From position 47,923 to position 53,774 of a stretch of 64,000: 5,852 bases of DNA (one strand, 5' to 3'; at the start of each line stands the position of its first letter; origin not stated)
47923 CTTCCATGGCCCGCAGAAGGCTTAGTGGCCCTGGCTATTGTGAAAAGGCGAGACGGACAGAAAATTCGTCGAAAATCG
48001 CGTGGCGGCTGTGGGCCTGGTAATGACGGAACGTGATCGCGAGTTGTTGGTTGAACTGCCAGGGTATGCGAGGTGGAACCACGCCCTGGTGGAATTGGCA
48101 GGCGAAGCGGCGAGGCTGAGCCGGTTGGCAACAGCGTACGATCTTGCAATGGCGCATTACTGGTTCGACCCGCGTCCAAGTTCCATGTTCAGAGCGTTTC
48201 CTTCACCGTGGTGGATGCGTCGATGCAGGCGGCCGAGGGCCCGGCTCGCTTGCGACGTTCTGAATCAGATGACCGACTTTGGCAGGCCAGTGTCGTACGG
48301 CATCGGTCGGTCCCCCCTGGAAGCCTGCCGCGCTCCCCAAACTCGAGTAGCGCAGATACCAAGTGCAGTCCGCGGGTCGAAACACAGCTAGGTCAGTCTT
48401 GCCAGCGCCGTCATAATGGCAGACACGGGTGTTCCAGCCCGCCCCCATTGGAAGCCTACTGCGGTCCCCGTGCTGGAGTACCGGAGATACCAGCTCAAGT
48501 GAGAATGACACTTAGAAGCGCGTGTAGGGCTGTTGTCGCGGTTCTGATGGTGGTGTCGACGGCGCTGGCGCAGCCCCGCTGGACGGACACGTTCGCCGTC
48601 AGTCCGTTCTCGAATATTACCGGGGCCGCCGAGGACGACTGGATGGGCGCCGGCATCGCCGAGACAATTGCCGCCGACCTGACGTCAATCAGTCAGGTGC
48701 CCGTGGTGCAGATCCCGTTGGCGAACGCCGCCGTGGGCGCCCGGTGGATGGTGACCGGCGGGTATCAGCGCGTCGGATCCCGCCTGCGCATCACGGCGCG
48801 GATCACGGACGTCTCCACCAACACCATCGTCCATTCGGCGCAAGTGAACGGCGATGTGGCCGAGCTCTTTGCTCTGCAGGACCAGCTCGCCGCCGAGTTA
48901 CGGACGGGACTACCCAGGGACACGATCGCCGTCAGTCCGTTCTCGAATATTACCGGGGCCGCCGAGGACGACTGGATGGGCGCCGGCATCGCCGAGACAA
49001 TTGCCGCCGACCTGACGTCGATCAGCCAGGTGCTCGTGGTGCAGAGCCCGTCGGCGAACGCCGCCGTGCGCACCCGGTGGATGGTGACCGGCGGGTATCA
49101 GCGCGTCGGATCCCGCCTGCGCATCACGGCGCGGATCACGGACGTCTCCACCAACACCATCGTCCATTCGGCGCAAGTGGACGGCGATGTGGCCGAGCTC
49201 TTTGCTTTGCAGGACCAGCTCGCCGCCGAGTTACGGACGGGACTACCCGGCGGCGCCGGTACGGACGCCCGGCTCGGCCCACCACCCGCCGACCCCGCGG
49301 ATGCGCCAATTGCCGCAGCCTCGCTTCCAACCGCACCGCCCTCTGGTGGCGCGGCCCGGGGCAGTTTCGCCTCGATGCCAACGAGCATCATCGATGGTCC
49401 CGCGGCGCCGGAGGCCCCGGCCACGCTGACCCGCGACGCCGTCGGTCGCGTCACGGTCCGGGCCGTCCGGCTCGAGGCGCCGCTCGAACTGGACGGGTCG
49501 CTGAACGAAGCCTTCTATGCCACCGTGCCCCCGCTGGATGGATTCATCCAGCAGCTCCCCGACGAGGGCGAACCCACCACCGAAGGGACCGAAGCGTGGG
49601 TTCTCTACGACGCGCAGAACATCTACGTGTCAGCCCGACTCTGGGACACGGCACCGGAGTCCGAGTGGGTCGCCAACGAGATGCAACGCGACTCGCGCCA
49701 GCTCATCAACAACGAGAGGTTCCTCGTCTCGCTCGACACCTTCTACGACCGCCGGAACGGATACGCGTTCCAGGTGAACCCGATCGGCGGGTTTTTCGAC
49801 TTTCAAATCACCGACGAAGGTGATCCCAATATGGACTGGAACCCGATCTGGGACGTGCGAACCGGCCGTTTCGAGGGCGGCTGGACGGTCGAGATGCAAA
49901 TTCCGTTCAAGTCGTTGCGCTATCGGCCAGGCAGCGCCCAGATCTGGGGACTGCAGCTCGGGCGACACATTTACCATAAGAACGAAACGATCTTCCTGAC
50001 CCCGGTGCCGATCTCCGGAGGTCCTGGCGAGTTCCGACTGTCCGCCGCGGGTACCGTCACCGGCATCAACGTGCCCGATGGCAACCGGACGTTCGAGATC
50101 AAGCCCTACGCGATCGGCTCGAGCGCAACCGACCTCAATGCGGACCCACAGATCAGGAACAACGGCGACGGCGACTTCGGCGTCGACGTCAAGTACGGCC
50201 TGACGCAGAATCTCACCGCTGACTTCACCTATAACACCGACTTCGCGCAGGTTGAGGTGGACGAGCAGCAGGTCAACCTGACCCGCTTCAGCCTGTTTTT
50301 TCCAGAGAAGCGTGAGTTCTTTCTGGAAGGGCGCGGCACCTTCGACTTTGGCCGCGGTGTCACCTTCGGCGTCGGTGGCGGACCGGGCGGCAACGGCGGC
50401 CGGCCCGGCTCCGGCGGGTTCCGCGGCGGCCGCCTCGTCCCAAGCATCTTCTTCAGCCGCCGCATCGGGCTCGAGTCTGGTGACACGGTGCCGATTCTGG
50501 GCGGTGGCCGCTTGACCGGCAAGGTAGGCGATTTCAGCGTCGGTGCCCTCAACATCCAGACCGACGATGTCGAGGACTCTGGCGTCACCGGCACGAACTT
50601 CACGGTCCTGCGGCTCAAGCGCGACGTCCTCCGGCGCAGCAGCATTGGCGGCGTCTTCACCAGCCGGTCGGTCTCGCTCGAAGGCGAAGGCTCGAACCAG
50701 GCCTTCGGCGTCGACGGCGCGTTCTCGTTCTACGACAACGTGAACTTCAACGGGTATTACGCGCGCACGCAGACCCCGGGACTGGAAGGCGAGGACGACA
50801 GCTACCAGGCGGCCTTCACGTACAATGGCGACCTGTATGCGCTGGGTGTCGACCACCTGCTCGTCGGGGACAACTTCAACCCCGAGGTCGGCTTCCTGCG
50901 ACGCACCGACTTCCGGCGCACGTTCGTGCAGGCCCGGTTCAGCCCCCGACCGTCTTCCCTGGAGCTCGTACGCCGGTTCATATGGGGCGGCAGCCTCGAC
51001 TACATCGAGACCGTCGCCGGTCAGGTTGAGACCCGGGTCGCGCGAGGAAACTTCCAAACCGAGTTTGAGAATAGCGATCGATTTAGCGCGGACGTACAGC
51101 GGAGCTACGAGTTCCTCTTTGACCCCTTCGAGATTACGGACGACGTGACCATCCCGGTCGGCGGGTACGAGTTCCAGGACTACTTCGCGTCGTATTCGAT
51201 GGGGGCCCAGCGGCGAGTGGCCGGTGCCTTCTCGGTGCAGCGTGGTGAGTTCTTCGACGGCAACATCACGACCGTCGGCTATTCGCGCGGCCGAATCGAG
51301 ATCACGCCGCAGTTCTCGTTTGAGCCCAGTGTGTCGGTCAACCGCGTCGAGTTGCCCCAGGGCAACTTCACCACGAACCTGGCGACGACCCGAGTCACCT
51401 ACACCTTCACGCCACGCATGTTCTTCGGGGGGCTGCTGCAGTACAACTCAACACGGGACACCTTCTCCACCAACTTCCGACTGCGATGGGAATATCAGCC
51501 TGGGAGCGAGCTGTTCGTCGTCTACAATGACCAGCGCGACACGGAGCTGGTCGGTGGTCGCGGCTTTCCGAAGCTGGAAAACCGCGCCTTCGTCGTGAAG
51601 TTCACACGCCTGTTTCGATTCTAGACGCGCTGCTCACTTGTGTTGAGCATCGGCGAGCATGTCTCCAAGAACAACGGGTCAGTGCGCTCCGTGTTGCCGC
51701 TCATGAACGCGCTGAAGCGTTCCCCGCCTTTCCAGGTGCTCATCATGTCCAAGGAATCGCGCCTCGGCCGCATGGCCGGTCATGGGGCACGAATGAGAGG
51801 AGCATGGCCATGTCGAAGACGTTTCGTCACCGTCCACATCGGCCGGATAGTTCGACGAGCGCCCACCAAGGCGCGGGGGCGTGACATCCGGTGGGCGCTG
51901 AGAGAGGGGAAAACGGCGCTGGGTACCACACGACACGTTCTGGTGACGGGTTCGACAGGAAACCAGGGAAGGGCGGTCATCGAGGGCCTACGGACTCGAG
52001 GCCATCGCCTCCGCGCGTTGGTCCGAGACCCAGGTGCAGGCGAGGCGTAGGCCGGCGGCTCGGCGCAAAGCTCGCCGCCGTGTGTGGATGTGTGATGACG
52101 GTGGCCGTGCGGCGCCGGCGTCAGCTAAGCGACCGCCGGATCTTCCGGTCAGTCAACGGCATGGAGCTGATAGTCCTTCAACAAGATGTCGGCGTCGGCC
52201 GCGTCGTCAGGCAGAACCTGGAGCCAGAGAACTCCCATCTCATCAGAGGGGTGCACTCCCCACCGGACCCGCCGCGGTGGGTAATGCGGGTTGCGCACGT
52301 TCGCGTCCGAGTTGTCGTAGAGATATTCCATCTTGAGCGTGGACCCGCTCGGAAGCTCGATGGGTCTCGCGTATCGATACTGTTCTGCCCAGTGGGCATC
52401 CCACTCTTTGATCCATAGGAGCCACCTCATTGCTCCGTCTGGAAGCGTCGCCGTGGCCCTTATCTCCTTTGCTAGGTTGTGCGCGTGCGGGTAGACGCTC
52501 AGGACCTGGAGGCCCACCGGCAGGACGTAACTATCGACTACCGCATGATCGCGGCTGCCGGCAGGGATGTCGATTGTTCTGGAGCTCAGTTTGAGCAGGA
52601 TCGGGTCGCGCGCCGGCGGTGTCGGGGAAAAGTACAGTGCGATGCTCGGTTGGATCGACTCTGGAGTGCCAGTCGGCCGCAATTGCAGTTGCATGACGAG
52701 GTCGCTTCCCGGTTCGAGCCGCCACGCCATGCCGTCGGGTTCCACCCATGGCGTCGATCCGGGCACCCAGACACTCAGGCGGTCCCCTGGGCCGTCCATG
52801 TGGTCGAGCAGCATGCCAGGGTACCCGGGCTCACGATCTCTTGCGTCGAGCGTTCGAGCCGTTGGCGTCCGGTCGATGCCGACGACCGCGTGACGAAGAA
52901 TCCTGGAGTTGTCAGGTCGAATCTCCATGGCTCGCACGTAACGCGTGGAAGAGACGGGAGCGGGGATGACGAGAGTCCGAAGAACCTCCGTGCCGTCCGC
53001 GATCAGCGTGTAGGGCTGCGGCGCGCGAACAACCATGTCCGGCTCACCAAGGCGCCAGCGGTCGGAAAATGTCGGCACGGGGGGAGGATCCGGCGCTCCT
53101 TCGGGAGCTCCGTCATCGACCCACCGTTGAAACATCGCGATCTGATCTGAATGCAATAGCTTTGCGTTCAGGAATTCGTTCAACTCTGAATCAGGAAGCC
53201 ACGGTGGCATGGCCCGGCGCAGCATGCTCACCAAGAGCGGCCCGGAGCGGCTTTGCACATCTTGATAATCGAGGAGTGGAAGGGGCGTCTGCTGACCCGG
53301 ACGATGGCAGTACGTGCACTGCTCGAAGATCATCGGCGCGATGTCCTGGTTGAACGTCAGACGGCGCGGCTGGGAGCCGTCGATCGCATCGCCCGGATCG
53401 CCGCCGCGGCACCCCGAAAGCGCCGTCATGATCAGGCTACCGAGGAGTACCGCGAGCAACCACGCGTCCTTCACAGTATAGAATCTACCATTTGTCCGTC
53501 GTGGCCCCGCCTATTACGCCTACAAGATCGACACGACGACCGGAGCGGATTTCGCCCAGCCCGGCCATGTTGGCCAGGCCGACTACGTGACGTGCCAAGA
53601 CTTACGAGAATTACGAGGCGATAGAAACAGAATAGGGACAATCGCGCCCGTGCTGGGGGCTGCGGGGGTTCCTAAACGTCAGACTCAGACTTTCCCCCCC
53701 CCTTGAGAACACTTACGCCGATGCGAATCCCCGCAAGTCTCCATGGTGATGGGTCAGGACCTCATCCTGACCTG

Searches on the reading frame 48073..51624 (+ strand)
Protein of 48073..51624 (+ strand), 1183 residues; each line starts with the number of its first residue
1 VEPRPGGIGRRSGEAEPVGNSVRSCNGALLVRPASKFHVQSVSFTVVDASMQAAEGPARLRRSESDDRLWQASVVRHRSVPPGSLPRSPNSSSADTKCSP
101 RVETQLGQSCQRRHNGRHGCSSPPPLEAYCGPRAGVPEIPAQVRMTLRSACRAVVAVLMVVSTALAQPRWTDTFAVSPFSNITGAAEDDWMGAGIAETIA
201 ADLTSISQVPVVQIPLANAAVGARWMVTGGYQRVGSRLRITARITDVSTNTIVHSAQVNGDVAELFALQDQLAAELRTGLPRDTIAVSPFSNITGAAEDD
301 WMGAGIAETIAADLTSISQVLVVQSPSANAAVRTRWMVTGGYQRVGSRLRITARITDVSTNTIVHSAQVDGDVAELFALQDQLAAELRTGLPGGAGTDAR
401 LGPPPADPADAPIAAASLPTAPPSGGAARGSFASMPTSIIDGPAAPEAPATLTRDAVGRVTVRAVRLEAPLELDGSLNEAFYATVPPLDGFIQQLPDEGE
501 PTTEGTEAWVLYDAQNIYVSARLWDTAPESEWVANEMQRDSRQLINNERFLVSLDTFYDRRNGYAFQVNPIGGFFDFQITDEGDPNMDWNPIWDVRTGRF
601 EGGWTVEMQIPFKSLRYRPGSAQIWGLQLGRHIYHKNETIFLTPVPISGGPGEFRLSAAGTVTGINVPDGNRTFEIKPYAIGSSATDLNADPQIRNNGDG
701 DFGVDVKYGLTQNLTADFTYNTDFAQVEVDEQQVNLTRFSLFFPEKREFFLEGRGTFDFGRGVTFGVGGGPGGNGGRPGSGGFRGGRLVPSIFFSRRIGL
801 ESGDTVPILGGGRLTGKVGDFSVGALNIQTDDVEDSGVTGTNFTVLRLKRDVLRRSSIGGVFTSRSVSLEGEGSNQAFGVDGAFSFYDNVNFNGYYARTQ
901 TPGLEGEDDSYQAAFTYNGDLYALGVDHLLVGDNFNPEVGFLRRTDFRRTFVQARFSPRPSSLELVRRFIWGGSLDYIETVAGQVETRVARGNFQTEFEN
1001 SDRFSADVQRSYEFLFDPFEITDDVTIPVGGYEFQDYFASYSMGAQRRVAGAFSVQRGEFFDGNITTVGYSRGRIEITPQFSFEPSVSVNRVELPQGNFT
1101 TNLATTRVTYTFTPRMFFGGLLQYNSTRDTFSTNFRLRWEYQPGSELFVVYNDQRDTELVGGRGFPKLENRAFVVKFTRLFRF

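Call 7: search_protein_families(library=pfam, proteins=[window:48073-51624:+], max_evalue=0.01)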
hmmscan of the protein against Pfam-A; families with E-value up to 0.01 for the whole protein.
window:48073-51624:+ (1183 aa): 3 families
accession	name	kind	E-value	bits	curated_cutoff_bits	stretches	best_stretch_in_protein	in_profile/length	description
PF19313.5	DUF5916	-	2.2e-15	56.9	22.6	1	695-758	21-84/572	Domain of unknown function (DUF5916)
PF17680.6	FlgO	-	1.2e-08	35.3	22.6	0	220-257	85-122/130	FlgO protein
PF06452.16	CBM9_1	-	0.004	17.5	23.4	0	474-629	2-146/185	Carbohydrate family 9 binding domain-like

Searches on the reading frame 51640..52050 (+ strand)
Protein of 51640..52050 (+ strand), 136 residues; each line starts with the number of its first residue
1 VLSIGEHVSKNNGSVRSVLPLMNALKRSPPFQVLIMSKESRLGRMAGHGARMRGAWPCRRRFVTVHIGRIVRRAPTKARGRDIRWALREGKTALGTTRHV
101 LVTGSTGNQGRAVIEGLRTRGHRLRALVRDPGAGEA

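Call 8: search_protein_families(library=pfam, proteins=[window:51640-52050:+], max_evalue=0.01)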
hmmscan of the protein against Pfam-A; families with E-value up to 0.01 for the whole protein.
window:51640-52050:+ (136 aa): 2 families
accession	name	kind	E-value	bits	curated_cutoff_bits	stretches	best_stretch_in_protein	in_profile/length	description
PF05368.20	NmrA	-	6.3e-07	29.7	27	1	97-132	2-38/298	NmrA-like family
PF13460.12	NAD_binding_10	-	0.0035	17.7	27.2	1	104-132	1-30/184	NAD(P)H-binding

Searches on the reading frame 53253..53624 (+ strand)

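Call 8: search_protein_families(library=pfam, proteins=[window:53253-53624:+], max_evalue=0.01)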
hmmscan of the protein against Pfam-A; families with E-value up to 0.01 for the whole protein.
window:53253-53624:+ (123 aa): 0 families

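Call 38: search_protein_families(library=pfam, proteins=[window:53253-53624:+], max_evalue=10)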
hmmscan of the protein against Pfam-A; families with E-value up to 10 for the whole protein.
window:53253-53624:+ (123 aa): 0 families

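Call 39: search_protein_families(library=phrogs, proteins=[window:53253-53624:+], max_evalue=0.1)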
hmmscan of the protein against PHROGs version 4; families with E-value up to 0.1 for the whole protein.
window:53253-53624:+ (123 aa): 1 family
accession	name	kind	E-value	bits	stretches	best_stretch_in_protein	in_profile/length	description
phrog_317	-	lysis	0.024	14.8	1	31-79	430-477/492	endolysin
